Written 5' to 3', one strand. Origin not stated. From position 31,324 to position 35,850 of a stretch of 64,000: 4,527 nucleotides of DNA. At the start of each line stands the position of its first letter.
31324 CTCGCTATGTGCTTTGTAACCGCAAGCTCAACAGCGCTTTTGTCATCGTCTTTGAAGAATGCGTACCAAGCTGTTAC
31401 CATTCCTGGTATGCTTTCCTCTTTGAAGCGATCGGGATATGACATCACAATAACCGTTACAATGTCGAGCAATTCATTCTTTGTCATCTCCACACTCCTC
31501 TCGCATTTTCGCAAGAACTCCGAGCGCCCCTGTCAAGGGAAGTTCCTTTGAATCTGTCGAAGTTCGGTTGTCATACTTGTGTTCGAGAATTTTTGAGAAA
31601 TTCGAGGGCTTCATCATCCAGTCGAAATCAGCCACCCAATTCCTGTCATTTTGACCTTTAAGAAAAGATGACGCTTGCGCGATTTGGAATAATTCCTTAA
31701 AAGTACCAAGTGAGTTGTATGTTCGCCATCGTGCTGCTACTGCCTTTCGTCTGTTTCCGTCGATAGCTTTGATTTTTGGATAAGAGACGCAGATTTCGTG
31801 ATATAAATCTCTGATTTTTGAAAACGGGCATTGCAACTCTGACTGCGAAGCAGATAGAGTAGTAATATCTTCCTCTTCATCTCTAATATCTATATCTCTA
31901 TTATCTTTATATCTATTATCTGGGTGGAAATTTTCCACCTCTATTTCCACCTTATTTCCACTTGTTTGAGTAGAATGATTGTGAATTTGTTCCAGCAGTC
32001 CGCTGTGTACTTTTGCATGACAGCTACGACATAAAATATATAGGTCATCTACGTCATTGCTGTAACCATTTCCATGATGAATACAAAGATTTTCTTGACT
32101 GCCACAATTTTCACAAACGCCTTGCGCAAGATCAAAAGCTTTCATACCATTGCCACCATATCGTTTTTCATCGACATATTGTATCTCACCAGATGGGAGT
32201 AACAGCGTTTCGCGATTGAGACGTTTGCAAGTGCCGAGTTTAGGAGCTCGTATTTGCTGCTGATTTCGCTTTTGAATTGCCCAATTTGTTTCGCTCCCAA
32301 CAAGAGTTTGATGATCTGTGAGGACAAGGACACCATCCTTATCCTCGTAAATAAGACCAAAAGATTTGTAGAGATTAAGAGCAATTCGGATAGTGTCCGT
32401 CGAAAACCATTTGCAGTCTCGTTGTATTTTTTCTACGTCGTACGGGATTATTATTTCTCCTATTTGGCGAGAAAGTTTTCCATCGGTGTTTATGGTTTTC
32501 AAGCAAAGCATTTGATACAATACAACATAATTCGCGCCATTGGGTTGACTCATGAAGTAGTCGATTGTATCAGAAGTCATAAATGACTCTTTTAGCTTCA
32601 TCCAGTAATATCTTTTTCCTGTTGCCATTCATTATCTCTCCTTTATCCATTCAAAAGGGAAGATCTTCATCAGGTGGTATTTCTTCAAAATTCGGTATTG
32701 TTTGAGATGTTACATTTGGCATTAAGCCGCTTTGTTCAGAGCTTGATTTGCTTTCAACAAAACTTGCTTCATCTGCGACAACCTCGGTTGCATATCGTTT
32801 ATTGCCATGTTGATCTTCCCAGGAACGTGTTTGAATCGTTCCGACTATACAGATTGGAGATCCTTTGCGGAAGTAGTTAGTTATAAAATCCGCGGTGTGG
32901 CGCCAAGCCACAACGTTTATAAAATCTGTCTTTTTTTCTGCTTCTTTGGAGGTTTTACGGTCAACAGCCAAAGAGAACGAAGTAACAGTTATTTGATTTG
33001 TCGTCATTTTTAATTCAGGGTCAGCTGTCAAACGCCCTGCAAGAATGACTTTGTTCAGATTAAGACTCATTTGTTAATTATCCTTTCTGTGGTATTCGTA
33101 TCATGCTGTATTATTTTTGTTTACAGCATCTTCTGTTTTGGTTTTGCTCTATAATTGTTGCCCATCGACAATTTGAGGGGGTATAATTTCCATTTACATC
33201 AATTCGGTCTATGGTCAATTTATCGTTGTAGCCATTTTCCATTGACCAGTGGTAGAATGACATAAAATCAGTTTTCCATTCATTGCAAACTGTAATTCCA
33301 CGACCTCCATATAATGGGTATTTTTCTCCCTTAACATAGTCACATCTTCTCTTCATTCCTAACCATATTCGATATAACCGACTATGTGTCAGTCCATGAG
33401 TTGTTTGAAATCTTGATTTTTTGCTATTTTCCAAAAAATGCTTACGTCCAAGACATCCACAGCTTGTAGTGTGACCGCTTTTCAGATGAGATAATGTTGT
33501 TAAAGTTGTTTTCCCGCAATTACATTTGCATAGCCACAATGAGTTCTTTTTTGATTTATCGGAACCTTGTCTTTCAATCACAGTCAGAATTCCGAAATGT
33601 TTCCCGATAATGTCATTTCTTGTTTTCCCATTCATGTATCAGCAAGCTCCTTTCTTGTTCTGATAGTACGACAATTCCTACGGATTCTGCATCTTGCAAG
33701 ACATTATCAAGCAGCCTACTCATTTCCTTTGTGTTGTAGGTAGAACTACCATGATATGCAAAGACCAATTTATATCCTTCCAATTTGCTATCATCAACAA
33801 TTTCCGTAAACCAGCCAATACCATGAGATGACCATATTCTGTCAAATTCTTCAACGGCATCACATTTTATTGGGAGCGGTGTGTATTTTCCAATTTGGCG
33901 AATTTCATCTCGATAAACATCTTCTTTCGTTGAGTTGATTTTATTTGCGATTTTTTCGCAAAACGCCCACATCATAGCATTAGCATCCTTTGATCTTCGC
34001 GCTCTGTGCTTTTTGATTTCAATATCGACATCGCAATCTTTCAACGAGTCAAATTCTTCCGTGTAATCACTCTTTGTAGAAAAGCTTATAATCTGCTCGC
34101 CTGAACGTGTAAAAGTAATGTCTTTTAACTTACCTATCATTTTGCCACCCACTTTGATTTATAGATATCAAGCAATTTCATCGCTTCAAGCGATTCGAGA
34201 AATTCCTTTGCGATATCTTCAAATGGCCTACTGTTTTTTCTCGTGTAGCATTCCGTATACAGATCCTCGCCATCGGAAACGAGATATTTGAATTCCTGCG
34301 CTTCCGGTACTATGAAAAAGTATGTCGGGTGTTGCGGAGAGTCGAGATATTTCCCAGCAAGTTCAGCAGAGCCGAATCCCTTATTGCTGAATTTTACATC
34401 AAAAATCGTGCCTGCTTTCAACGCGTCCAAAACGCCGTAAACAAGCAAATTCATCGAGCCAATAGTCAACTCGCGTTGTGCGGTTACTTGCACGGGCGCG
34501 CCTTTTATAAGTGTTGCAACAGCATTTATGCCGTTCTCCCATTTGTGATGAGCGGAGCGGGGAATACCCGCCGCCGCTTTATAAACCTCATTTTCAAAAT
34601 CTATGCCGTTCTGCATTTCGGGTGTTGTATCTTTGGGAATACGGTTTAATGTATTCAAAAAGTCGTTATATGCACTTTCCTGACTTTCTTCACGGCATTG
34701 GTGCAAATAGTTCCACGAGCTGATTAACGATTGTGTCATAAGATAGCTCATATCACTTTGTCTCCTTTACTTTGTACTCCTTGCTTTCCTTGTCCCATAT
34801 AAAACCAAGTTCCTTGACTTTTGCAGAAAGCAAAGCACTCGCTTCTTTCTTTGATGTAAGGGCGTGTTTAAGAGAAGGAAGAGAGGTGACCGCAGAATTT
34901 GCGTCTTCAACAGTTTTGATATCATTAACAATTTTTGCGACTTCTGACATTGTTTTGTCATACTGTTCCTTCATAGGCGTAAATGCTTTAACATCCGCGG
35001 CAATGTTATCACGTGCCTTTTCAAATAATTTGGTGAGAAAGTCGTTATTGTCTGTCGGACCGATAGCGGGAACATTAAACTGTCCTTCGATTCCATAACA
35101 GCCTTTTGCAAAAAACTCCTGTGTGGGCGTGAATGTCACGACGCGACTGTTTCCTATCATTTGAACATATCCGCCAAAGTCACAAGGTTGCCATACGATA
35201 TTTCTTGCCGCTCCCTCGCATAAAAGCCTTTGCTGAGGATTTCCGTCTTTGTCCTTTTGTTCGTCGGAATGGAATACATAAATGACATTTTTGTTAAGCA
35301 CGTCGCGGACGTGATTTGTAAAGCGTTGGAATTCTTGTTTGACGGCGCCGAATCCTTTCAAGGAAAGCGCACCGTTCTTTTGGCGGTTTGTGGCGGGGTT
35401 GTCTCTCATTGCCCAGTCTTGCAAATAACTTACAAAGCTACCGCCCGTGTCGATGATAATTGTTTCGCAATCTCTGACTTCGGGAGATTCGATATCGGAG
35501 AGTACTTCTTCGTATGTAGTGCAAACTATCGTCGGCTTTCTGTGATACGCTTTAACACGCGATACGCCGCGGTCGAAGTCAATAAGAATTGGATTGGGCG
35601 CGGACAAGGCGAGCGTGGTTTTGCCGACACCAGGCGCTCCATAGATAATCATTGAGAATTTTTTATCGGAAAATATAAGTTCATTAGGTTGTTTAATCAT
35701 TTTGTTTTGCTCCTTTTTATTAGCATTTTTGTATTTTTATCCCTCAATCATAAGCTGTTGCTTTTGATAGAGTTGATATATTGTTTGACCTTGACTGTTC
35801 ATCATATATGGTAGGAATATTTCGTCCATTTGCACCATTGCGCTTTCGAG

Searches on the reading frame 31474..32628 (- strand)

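Call 42: search_protein_families(library=phrogs, proteins=[window:31474-32628:-], max_evalue=0.00001)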
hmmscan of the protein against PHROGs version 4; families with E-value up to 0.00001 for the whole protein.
window:31474-32628:- (384 aa): 11 families
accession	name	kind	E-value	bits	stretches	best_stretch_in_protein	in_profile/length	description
phrog_10469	-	DNA, RNA and nucleotide metabolism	5.3e-50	171.4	2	225-361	143-281/305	DnaD-like helicase loader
phrog_5968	-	DNA, RNA and nucleotide metabolism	1.7e-29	104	1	1-131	4-130/273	replisome organizer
phrog_19658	-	DNA, RNA and nucleotide metabolism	5.7e-27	95.9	1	260-362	156-259/283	replication initiation protein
phrog_1163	-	unknown function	2.1e-26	94.2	1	5-126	2-127/273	-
phrog_345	-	DNA, RNA and nucleotide metabolism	3.8e-22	80.3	1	208-357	134-294/297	replication initiation O-like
phrog_5810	-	DNA, RNA and nucleotide metabolism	8.7e-22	79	1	208-354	123-268/268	replication initiation protein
phrog_4880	-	DNA, RNA and nucleotide metabolism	1.3e-19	71.8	1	5-126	2-123/304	replisome organizer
phrog_22470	-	DNA, RNA and nucleotide metabolism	4.8e-14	53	1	261-353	238-339/340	replication protein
phrog_186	-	DNA, RNA and nucleotide metabolism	2.8e-11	44.6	1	1-126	14-118/308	DnaD-like helicase loader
phrog_1271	-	DNA, RNA and nucleotide metabolism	3.1e-06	27.8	1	168-225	265-330/361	HNH endonuclease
phrog_21472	-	unknown function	4.9e-06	27.4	0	306-353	245-292/299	-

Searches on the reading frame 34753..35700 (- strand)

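Call 42: search_protein_families(library=phrogs, proteins=[window:34753-35700:-], max_evalue=0.00001)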
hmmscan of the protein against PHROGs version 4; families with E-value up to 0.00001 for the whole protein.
window:34753-35700:- (315 aa): 1 family
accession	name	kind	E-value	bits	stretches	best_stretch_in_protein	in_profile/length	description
phrog_124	-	DNA, RNA and nucleotide metabolism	2.4e-42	146.7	1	2-309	31-334/382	Sak4-like ssDNA annealing protein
